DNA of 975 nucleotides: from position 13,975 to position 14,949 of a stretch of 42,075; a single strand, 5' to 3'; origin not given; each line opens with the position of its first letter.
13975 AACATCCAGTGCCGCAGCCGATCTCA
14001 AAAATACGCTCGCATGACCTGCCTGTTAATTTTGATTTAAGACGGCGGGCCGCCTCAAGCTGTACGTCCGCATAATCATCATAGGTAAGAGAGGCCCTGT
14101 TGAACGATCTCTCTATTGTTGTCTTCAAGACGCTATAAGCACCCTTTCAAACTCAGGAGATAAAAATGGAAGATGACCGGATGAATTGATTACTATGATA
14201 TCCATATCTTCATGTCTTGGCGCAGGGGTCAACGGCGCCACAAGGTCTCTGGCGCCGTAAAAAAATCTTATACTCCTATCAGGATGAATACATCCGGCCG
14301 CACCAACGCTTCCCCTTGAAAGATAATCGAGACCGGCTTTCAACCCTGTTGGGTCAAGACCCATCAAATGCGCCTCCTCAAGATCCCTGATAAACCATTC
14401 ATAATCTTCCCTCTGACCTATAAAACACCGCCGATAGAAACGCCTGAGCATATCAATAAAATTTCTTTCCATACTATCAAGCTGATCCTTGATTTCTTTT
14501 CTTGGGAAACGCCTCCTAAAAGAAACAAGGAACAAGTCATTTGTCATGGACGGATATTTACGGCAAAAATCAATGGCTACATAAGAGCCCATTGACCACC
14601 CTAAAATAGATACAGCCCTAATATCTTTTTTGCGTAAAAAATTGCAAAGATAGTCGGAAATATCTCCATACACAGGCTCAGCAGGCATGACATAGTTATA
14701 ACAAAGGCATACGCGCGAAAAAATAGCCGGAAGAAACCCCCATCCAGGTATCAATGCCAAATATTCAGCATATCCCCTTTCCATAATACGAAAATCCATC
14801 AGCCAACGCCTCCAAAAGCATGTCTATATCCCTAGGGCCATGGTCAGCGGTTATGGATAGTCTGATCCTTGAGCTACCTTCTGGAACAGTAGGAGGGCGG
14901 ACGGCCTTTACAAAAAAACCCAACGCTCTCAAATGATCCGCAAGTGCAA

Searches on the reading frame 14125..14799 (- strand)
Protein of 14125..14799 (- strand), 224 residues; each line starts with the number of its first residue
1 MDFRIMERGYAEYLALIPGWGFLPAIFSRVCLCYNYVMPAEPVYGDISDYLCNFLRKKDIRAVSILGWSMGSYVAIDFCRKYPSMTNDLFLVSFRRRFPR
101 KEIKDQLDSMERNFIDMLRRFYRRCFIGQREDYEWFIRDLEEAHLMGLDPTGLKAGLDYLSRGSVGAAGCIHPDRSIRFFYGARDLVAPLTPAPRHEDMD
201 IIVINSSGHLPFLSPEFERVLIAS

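Call 40: search_protein_families(library=pfam, proteins=[window:14125-14799:-], max_evalue=0.00001)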
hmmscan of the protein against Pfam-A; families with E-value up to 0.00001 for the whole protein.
window:14125-14799:- (224 aa): 0 families

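Call 49: search_protein_families(library=pfam, proteins=[window:14125-14799:-], max_evalue=0.1)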
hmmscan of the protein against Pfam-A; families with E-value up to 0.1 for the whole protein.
window:14125-14799:- (224 aa): 4 families
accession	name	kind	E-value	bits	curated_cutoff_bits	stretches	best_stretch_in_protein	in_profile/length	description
PF12697.13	Abhydrolase_6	-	1.6e-05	26.1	26.3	1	17-216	4-212/217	Alpha/beta hydrolase family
PF12146.15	Hydrolase_4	-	0.0012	18.7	27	1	43-150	58-162/239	Serine aminopeptidase, S33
PF00975.26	Thioesterase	-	0.021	15.5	26.4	1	48-83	52-88/226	Thioesterase domain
PF00561.26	Abhydrolase_1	-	0.04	14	25.8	1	46-125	54-131/245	alpha/beta hydrolase fold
